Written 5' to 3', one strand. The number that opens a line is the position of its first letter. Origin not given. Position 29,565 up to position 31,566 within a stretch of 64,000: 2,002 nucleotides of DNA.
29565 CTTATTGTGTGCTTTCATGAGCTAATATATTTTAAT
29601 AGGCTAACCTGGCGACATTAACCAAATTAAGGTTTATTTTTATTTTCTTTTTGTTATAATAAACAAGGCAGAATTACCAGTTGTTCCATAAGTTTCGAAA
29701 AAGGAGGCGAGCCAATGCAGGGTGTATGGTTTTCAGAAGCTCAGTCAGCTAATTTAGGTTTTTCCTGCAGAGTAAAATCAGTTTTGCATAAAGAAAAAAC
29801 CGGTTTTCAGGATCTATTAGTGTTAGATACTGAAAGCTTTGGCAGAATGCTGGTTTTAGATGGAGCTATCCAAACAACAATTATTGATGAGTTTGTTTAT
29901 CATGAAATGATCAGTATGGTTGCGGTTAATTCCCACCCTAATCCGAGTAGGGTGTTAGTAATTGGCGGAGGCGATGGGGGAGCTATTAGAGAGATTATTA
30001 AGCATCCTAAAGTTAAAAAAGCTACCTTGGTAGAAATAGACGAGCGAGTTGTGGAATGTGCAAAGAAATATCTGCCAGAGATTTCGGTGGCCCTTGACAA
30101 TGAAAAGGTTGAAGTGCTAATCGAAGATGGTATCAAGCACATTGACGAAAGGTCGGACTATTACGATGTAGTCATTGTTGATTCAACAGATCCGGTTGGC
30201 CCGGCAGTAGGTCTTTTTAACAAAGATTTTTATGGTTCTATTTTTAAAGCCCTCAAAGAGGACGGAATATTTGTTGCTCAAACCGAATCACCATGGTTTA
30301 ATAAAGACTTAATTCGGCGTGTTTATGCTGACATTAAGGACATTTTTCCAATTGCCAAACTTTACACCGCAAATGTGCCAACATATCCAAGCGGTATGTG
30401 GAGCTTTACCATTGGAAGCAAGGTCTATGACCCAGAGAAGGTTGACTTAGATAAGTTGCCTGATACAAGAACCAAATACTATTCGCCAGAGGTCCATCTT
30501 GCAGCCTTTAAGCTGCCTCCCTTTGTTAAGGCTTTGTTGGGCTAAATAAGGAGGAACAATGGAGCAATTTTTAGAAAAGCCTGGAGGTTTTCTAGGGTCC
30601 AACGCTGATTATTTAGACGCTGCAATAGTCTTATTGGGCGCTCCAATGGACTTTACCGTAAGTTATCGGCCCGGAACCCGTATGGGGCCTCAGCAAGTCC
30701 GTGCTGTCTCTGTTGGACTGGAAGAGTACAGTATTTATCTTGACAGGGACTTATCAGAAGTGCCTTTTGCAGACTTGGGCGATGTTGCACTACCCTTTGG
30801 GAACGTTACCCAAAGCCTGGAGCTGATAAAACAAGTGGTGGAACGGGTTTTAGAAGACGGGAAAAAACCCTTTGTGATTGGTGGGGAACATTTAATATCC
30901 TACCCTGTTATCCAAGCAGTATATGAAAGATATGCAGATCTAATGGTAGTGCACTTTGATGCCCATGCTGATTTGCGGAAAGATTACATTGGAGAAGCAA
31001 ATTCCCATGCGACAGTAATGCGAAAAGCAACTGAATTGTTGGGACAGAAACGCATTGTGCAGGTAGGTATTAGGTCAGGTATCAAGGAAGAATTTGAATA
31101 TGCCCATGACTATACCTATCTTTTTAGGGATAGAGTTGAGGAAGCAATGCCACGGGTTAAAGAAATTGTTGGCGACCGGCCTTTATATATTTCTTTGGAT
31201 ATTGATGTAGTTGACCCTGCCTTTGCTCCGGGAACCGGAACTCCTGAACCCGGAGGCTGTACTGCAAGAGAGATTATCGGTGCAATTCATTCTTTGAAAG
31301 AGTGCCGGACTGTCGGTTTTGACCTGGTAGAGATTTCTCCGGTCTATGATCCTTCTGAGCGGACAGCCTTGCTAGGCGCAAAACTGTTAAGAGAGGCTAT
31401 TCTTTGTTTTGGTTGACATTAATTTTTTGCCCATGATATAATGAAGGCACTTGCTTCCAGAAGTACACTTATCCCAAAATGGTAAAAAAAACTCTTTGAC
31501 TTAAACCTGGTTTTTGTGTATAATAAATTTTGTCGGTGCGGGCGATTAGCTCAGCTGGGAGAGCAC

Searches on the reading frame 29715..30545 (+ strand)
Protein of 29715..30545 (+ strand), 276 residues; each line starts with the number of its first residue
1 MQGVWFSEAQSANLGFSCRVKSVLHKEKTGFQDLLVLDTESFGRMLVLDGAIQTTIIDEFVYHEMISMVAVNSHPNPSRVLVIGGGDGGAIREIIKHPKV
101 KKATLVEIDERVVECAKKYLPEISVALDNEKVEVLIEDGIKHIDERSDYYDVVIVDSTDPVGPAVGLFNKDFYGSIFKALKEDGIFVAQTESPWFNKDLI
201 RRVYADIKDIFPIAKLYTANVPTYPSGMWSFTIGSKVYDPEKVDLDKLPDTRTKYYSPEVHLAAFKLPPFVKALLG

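Call 90: search_protein_families(library=pfam, proteins=[window:29715-30545:+], max_evalue=0.00001)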
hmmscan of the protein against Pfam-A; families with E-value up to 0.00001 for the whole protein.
window:29715-30545:+ (276 aa): 2 families
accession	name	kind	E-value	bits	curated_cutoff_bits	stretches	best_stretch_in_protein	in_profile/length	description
PF01564.23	Spermine_synth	-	2.6e-69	232.9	22.9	1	59-237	1-179/186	Spermine/spermidine synthase domain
PF17284.7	Spermine_synt_N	-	1e-20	73.8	22.1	1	4-55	1-52/53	Spermidine synthase tetramerisation domain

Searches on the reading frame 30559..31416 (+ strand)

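Call 90: search_protein_families(library=pfam, proteins=[window:30559-31416:+], max_evalue=0.00001)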
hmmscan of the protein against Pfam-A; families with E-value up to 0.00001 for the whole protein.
window:30559-31416:+ (285 aa): 1 family
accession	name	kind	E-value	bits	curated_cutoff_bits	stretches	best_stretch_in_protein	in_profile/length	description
PF00491.26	Arginase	-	1.7e-87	293.9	22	1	22-282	2-279/280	Arginase family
